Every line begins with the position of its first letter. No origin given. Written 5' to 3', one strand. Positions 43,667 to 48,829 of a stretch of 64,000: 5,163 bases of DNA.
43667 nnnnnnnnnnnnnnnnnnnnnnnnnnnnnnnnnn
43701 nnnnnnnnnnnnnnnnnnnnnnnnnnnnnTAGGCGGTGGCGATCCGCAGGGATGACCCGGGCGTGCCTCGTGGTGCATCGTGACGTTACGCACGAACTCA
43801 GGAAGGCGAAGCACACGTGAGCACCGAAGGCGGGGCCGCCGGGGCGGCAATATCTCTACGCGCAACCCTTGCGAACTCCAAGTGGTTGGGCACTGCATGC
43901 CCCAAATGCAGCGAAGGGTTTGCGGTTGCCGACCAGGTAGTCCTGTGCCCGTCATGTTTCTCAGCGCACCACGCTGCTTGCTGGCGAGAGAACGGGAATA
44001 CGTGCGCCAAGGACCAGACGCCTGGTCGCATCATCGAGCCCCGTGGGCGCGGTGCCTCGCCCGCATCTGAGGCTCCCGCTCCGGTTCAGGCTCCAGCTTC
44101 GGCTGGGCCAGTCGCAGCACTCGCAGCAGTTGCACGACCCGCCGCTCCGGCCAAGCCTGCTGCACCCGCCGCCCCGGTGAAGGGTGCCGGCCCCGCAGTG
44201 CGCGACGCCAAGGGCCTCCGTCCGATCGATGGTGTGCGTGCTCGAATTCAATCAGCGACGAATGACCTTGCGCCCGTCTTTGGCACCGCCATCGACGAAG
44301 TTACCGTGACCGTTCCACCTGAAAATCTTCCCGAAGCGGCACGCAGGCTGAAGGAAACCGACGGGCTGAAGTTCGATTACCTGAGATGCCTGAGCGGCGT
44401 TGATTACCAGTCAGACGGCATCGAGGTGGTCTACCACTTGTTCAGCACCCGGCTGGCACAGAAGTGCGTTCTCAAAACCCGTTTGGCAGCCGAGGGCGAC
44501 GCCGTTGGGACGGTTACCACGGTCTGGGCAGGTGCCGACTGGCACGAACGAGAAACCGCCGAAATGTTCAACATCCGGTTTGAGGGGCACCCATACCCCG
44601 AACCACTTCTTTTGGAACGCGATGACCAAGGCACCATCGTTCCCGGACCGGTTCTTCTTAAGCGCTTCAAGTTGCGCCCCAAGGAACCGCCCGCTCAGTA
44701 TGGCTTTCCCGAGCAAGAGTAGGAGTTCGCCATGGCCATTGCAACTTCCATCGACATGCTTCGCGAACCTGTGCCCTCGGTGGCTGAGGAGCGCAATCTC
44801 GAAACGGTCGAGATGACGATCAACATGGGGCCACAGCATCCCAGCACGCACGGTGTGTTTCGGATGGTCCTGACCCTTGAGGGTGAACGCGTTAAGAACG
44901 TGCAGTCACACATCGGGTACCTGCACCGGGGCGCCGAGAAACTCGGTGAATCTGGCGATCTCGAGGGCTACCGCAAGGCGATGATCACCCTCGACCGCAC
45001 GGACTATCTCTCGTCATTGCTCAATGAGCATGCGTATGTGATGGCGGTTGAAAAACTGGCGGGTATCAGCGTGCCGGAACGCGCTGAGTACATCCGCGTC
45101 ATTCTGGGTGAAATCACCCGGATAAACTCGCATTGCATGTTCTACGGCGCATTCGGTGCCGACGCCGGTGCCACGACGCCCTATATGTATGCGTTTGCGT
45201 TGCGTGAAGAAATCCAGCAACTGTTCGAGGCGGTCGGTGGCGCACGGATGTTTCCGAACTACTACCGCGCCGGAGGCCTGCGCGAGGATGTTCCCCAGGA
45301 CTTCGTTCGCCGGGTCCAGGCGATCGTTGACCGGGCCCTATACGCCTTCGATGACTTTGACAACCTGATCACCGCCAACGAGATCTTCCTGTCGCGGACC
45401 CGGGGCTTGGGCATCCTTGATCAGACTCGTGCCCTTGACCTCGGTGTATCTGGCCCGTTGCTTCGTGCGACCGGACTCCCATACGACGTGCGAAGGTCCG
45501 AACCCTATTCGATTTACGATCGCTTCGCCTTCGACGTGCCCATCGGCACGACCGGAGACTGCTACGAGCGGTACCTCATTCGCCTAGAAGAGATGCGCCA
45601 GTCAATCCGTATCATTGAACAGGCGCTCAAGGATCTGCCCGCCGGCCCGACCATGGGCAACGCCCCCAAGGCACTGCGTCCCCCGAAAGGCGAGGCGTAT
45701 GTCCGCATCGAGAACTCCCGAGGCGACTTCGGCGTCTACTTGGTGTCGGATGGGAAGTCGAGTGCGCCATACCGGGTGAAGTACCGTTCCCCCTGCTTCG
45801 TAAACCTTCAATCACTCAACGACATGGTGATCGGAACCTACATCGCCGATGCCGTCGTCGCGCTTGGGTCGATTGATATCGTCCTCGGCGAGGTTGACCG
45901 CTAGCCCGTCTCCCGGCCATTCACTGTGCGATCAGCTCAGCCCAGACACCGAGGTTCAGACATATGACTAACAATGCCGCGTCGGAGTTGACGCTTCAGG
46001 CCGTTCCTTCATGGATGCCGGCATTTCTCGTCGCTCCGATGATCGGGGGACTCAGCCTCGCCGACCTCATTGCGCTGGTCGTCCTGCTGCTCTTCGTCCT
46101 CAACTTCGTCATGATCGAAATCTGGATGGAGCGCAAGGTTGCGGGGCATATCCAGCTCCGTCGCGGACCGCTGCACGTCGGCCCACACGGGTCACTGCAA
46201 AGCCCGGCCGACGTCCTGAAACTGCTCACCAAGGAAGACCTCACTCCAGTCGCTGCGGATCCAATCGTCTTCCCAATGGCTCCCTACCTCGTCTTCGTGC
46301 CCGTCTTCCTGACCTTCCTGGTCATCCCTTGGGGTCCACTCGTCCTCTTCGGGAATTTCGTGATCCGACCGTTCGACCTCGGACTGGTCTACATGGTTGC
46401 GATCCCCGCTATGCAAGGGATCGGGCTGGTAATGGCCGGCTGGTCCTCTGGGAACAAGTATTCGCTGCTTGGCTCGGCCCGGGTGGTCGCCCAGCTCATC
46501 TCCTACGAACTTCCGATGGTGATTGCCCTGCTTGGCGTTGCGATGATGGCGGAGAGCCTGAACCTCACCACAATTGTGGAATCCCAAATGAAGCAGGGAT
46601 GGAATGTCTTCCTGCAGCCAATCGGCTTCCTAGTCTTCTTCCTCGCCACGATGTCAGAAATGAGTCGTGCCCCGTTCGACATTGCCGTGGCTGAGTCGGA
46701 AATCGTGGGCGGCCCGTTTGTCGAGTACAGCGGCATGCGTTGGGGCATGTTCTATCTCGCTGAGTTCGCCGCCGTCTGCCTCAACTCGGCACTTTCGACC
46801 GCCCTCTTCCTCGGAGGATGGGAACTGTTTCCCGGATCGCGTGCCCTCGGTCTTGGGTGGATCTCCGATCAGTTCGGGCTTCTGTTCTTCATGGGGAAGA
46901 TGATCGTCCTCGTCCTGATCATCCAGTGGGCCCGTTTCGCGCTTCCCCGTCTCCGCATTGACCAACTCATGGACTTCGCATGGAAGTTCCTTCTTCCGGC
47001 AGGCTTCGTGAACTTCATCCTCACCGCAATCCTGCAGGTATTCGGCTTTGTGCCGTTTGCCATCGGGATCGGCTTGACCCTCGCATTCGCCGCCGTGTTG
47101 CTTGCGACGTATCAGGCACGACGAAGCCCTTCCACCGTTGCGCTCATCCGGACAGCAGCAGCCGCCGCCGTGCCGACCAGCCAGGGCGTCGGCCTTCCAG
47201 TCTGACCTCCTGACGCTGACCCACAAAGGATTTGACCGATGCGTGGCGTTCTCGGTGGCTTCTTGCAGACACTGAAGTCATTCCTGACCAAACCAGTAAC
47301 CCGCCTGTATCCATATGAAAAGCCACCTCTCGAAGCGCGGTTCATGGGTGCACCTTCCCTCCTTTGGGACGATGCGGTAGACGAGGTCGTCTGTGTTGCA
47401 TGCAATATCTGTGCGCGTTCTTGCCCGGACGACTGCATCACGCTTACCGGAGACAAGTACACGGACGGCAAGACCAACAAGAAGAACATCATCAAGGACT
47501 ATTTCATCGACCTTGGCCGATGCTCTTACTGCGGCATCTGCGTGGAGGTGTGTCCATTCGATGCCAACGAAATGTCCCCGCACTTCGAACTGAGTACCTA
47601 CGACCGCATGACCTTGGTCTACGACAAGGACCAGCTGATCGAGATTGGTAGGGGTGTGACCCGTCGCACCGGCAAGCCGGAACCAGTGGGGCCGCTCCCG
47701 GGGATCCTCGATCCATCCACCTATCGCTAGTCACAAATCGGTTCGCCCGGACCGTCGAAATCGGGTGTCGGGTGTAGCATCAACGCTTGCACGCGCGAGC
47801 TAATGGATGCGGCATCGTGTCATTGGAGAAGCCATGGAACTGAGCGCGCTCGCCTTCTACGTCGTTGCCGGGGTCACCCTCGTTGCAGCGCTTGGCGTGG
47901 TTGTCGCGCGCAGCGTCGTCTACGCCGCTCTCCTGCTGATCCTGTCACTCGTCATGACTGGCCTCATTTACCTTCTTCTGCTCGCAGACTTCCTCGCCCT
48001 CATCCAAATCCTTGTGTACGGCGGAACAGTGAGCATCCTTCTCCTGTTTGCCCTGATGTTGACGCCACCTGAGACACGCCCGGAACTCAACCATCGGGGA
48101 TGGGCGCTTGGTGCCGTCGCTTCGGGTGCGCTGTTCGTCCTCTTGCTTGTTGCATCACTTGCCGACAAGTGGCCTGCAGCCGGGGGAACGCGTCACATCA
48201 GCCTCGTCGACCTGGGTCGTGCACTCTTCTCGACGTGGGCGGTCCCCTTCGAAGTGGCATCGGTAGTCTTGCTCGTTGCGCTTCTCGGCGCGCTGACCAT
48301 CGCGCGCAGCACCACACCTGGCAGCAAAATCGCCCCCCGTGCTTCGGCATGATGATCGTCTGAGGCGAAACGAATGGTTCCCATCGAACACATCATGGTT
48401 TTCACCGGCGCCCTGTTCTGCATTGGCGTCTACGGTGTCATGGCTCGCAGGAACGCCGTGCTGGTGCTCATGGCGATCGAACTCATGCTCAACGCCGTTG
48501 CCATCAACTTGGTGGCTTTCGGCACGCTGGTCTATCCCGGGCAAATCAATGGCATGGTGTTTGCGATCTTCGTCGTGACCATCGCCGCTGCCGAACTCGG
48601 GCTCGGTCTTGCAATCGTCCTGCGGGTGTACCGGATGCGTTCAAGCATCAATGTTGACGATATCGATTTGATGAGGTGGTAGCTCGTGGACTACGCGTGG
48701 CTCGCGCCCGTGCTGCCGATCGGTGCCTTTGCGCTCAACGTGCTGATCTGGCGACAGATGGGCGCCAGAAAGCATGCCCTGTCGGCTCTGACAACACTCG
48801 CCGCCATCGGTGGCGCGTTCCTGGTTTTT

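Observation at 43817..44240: NuoC carries an N-terminal Cys4-His2-Cys zinc-finger (prokaryotic RING-like) domain plus a Pro/Ala-rich tether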

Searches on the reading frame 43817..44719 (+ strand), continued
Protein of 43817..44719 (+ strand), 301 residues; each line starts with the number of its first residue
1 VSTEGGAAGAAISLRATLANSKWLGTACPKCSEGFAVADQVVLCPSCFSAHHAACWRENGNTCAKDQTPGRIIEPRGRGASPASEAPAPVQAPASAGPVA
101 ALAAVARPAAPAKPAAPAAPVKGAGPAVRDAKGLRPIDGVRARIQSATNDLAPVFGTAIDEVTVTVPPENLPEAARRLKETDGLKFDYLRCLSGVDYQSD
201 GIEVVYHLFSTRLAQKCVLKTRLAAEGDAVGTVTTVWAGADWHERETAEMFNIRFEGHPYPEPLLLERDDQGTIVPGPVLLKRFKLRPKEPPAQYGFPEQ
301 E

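Call 79: fold_search(model_id=the predicted structure, library=pdb)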
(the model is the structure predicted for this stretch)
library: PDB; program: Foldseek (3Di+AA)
matches with E <= 10: 568; with E <= 0.001: 80
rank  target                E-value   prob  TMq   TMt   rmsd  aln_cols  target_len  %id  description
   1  8olt_C                8.0e-12  1.00  0.39  0.55   6.4       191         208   21  Mitochondrial complex I from Mus musculus in the active state bound with piericidin A (released 2023-08-09)
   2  8uep_1C               1.4e-11  1.00  0.38  0.54   6.4       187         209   23  In-situ complex I, Active-Q10 (State-alpha) (released 2024-06-19)
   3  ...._C                4.2e-11  1.00  0.41  0.51   3.3       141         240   30  Open state without NUQM and with flavoprotein (classification state 3) of Pichia pastoris mitochondrial complex I in c (released 2025-10-15)
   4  8zo8_S3               4.2e-11  1.00  0.40  0.57   4.2       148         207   24  Respirasome open state 3 in presence of metformin (SC-MetO3) (released 2025-11-19)
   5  8ud1_1C               5.1e-11  1.00  0.39  0.54   6.4       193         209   23  High resolution in-situ structure of complex I in respiratory supercomplex (composite) (released 2024-06-19)
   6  7qsd_C                5.1e-11  1.00  0.38  0.54   6.7       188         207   21  Bovine complex I in the active state at 3.1 A (released 2022-03-02)
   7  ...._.                5.4e-11  1.00  0.35  0.45   5.8       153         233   25  Open state without NUQM and without flavoprotein (classification state 4) of Pichia pastoris mitochondrial complex I i (released 2025-10-15)
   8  9bwd_D                6.1e-11  1.00  0.39  0.56   6.1       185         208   22  Cryo-EM structure of respiratory supercomplex I (released 2025-08-06)
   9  8rgp_C                6.9e-11  1.00  0.38  0.55   6.4       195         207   22  Closed Complex I from murine brain (released 2024-04-24)
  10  7qsk_C                1.1e-10  1.00  0.38  0.54   4.4       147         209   22  Bovine complex I in lipid nanodisc, Active-Q10 (released 2022-05-25)
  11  7qso_C                1.1e-10  1.00  0.38  0.54   5.0       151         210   22  Bovine complex I in lipid nanodisc, State 3 (Slack) (released 2022-05-25)
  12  7arc_C                1.5e-10  1.00  0.40  0.54   3.9       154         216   27  Cryo-EM structure of Polytomella Complex-I (peripheral arm) (released 2021-12-08)
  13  8ibd_C                1.6e-10  1.00  0.38  0.56   6.2       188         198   21  Respiratory complex CI:CIII2, type II, Wild type mouse under cold temperature (released 2024-09-18)
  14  6zr2_C                1.7e-10  1.00  0.39  0.55   5.9       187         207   21  Cryo-EM structure of respiratory complex I in the active state from Mus musculus at 3.1 A (released 2020-10-21)
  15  8b9z_C                2.1e-10  1.00  0.39  0.55   3.3       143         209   26  Drosophila melanogaster complex I in the Active state (Dm1) (released 2023-01-18)
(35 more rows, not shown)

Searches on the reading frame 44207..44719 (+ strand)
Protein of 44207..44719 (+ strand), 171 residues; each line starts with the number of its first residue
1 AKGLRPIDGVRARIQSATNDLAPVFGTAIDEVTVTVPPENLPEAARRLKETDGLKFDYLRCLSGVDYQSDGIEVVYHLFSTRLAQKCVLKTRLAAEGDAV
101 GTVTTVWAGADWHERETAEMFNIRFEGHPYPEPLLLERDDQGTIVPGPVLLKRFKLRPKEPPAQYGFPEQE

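Call 56: search_solved_structures(query=window:44207-44719:+, max_evalue=0.00001, show_alignments=1)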
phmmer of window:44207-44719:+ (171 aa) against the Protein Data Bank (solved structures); distinct sequences matched with E-value up to 0.00001: 35.
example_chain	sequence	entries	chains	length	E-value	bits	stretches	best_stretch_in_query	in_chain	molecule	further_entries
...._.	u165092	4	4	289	2.3e-12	50.1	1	25-138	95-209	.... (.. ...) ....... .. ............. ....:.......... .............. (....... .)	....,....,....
7arc_C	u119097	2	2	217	2.8e-12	49.8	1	28-135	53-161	ND9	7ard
6gcs_G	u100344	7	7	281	2.5e-11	46.7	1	25-135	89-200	30-KDA PROTEIN (NUGM) | Subunit NUGM of NADH:Ubiquinone Oxidoreductase (Complex I)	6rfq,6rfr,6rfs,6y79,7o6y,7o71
6yj4_C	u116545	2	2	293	2.8e-11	46.5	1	25-135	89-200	NUGM protein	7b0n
7zm7_G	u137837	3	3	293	2.3e-10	43.5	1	25-135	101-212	NADH-ubiquinone oxidoreductase 30.4 kDa subunit-like protein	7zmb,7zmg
8e9g_C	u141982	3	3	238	2.8e-10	43.3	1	30-134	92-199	NADH-quinone oxidoreductase subunit C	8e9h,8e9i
9f5x_D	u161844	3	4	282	3.3e-10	43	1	29-135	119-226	NADH:ubiquinone oxidoreductase 30kDa subunit domain-containing protein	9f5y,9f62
3mcr_A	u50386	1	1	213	2.7e-09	40.1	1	30-129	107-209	NADH dehydrogenase, subunit C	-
6u8y_K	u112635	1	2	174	1e-08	38.2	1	35-142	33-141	NADH dehydrogenase subunit C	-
6g2j_C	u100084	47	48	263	1.3e-08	37.8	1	27-136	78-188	NADH dehydrogenase [ubiquinone] iron-sulfur protein 3, mitochondrial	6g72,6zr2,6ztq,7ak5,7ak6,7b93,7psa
6hum_J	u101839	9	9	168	1.3e-08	37.8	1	52-140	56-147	NAD(P)H-quinone oxidoreductase subunit J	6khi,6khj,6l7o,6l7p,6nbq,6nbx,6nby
8b9z_C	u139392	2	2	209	2.5e-08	36.9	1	26-137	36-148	NADH dehydrogenase [ubiquinone] iron-sulfur protein 3, mitochondrial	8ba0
8esw_S3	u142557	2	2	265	3.6e-08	36.4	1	26-136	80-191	NADH dehydrogenase [ubiquinone] iron-sulfur protein 3, mitochondrial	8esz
8zo8_S3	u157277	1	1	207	6e-08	35.7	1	28-136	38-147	NADH dehydrogenase [ubiquinone] iron-sulfur protein 3, mitochondrial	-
7v2c_P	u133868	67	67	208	6.1e-08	35.6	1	28-136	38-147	NADH dehydrogenase [ubiquinone] iron-sulfur protein 3, mitochondrial | Complex I-30kD | NADH-ubiquinone oxidoreductase 30 kDa subunit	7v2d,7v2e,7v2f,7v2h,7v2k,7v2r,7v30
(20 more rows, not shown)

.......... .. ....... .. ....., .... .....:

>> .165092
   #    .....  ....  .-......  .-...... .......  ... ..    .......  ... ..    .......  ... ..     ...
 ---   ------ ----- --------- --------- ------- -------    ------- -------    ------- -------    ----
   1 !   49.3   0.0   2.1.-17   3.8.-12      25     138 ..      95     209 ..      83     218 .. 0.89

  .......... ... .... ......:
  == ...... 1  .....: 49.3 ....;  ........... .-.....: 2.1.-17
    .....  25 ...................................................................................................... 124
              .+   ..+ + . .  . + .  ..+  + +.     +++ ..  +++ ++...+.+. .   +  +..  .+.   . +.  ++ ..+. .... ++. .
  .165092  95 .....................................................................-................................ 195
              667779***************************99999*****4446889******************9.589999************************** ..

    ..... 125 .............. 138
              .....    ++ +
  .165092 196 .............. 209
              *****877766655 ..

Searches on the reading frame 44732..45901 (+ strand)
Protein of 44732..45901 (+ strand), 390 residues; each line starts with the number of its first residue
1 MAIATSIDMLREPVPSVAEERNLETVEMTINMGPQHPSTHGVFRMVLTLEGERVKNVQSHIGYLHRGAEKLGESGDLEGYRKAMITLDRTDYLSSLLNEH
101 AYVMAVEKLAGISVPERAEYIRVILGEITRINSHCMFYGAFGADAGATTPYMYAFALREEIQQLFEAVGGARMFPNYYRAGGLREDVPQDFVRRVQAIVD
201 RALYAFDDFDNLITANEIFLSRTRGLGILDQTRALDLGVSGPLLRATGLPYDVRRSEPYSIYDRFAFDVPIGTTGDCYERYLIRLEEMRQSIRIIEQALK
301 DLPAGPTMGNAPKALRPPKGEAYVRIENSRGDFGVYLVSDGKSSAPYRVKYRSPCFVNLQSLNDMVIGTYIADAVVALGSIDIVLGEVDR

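Call 60: search_protein_families(library=pfam, proteins=[window:44732-45901:+], max_evalue=0.00001)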
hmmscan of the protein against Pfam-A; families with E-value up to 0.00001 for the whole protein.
window:44732-45901:+ (390 aa): 1 family
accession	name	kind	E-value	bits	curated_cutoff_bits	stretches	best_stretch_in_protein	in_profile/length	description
PF00346.24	Complex1_49kDa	-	5.9e-94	314.6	24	2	144-317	1-174/271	Respiratory-chain NADH dehydrogenase, 49 Kd subunit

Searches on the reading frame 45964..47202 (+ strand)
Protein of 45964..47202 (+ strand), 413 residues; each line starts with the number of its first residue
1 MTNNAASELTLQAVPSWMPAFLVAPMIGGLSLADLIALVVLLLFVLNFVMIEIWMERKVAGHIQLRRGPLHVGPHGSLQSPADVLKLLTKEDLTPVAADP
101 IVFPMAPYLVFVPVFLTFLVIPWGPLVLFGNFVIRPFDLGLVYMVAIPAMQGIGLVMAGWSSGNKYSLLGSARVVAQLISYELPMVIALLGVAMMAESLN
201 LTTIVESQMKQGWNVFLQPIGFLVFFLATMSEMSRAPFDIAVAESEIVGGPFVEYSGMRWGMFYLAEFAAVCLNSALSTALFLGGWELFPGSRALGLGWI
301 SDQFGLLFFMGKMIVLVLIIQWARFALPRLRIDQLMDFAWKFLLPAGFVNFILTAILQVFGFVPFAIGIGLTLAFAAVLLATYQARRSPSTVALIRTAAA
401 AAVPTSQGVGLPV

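Call 60: search_protein_families(library=pfam, proteins=[window:45964-47202:+], max_evalue=0.00001)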
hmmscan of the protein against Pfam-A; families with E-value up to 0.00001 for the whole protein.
window:45964-47202:+ (413 aa): 1 family
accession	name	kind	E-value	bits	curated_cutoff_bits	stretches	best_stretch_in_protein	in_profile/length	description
PF00146.26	NADHdh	-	3.6e-106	355.3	27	1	37-355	2-298/298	NADH dehydrogenase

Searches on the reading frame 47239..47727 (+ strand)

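Call 60: search_protein_families(library=pfam, proteins=[window:47239-47727:+], max_evalue=0.00001)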
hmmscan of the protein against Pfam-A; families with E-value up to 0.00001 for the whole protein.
window:47239-47727:+ (163 aa): 6 families
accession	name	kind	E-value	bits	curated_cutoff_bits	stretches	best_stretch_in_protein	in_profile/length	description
PF00037.32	Fer4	-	1.2e-10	41.2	21.1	1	89-109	2-22/24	4Fe-4S binding domain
PF12838.12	Fer4_7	-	7.9e-10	39.5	27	1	52-109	2-52/52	4Fe-4S dicluster domain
PF13237.11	Fer4_10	-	1.4e-08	34.9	25.5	1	47-106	4-53/53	4Fe-4S dicluster domain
PF13484.11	Fer4_16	-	1.7e-07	32.3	30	1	52-107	2-65/66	4Fe-4S double cluster binding domain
PF13187.11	Fer4_9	-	6.6e-07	29.7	27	1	52-107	2-49/52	4Fe-4S dicluster domain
PF12797.12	Fer4_2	-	9.3e-06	25.7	24.5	0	88-107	3-22/22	4Fe-4S binding domain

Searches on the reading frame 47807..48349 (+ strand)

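Call 60: search_protein_families(library=pfam, proteins=[window:47807-48349:+], max_evalue=0.00001)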
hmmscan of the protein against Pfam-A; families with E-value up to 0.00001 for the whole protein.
window:47807-48349:+ (181 aa): 1 family
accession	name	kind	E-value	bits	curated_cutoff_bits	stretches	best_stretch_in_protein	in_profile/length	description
PF00499.25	Oxidored_q3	-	1.8e-31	109.3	33.2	1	28-165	2-146/146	NADH-ubiquinone/plastoquinone oxidoreductase chain 6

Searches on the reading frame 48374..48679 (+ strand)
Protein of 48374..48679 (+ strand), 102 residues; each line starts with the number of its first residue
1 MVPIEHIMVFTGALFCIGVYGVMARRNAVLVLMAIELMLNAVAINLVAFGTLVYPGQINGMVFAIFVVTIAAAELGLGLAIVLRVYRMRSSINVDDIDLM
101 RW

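Call 60: search_protein_families(library=pfam, proteins=[window:48374-48679:+], max_evalue=0.00001)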
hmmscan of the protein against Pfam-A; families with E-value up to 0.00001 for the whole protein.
window:48374-48679:+ (102 aa): 1 family
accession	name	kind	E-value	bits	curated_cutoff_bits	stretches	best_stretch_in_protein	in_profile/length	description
PF00420.29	Oxidored_q2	-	9.3e-26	89.9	26.1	1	7-102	2-95/95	NADH-ubiquinone/plastoquinone oxidoreductase chain 4L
